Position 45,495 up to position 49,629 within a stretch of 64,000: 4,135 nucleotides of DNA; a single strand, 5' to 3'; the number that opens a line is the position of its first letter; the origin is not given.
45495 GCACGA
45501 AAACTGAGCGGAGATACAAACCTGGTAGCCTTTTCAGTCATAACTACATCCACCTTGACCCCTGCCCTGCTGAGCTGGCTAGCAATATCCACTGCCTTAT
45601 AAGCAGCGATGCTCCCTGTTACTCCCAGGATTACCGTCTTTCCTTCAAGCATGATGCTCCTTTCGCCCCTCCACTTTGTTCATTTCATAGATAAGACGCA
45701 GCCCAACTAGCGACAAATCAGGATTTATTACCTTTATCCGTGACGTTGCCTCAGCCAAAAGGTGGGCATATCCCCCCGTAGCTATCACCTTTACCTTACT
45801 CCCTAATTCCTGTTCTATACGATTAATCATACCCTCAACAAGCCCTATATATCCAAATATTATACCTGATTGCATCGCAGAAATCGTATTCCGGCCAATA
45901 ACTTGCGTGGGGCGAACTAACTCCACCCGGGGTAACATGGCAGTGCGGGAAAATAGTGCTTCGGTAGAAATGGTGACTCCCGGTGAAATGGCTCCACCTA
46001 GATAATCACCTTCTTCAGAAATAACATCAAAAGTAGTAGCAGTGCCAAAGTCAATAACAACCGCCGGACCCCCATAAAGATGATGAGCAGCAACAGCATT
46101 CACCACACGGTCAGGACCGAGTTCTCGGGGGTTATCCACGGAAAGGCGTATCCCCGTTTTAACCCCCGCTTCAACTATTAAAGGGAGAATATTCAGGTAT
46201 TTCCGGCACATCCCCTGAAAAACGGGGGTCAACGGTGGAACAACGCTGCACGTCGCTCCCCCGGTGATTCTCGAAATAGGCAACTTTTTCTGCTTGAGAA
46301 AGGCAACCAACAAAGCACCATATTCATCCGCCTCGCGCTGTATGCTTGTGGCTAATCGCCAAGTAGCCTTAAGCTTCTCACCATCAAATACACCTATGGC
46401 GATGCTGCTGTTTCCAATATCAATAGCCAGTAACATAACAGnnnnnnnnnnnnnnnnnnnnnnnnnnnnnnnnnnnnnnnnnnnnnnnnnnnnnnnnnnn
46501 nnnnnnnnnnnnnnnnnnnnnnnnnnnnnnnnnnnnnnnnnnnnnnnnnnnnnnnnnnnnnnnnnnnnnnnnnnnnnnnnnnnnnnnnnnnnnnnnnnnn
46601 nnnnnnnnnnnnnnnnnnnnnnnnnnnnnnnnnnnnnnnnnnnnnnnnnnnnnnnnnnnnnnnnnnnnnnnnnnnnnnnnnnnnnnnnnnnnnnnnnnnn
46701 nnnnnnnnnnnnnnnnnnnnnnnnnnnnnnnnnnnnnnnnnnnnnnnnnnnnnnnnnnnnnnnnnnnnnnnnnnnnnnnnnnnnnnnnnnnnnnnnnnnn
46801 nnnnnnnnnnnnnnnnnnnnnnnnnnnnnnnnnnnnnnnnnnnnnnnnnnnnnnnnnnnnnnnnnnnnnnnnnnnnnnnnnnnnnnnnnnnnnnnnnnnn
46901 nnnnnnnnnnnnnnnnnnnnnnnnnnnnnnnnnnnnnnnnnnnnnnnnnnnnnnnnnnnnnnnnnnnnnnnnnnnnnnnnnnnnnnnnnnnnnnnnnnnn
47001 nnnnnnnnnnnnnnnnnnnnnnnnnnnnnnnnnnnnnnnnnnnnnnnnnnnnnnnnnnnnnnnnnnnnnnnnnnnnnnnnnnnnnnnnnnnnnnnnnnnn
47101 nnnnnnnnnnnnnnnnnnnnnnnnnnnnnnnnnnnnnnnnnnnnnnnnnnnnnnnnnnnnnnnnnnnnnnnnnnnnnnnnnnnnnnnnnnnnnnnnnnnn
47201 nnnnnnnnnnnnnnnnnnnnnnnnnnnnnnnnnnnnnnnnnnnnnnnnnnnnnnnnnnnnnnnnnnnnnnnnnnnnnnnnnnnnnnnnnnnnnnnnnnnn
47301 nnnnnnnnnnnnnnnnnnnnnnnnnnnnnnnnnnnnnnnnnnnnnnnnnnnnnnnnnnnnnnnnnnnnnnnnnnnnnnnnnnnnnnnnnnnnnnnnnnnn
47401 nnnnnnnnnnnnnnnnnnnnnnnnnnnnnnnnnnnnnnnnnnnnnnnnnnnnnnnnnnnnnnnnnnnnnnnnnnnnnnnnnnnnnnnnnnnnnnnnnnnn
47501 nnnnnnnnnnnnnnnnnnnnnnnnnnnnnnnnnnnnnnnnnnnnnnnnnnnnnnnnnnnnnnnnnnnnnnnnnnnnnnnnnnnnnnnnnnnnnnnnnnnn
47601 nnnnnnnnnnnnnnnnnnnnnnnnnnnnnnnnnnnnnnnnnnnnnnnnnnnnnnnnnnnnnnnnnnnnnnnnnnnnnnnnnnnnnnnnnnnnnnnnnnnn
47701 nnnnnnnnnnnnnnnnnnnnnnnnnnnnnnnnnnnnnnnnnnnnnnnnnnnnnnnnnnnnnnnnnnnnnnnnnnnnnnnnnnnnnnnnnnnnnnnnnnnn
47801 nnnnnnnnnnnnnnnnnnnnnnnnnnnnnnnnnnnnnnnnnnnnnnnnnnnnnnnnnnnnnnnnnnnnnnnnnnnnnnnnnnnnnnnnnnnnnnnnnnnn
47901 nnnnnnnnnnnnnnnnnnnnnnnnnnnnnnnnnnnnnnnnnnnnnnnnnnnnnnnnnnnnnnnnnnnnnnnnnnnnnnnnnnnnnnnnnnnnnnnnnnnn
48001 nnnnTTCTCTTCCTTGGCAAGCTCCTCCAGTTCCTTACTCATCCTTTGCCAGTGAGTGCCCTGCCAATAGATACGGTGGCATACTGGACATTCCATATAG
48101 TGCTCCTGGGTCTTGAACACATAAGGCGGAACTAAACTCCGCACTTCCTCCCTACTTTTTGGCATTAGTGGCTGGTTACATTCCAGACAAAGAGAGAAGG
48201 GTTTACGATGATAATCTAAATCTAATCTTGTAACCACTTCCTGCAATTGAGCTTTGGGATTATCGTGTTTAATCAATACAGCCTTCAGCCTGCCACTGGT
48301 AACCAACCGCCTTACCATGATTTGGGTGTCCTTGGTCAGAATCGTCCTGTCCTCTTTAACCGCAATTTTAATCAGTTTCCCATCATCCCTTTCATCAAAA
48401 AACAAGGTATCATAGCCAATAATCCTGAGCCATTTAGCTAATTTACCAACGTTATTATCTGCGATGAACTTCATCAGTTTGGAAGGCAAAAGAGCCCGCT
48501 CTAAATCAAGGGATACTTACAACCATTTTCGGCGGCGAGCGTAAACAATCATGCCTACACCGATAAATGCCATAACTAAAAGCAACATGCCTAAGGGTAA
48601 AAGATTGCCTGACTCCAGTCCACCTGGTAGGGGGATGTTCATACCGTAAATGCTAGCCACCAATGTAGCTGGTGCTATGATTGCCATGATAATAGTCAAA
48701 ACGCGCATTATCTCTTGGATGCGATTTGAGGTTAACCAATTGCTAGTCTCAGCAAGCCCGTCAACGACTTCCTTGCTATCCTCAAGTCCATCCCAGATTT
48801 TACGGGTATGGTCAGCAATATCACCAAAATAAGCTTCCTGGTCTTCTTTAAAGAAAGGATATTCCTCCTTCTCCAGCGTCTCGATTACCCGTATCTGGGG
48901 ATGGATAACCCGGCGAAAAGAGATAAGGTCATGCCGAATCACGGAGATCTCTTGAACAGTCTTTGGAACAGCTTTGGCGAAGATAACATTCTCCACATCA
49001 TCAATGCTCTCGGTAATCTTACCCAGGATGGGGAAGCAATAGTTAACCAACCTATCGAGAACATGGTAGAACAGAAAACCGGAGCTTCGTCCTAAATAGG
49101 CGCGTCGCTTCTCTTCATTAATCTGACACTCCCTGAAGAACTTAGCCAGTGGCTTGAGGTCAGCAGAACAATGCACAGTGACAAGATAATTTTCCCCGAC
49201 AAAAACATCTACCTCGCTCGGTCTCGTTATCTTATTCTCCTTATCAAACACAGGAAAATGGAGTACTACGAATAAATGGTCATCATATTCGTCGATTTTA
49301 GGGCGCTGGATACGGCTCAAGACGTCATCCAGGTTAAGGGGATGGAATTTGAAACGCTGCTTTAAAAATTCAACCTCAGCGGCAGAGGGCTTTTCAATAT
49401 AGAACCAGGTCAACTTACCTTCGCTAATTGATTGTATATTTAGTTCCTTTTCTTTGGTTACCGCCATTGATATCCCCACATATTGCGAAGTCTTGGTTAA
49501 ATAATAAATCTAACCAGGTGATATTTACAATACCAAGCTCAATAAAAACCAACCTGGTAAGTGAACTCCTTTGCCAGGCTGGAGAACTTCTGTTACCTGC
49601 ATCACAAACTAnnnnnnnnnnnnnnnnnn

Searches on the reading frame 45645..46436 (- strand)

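Call 59: search_protein_families(library=pfam, proteins=[window:45645-46436:-], max_evalue=0.001)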
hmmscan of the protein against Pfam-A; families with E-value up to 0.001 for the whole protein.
window:45645-46436:- (263 aa): 1 family
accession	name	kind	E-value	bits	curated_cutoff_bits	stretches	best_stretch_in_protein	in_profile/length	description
PF03309.20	Pan_kinase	-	4.5e-76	255.7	24.7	1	2-206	1-205/205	Type III pantothenate kinase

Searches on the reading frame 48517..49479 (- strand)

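Call 59: search_protein_families(library=pfam, proteins=[window:48517-49479:-], max_evalue=0.001)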
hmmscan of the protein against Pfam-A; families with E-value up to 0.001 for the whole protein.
window:48517-49479:- (320 aa): 1 family
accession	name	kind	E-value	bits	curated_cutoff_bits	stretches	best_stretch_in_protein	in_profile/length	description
PF01544.23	CorA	-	5.2e-60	203.7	27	1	21-316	2-292/292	CorA-like Mg2+ transporter protein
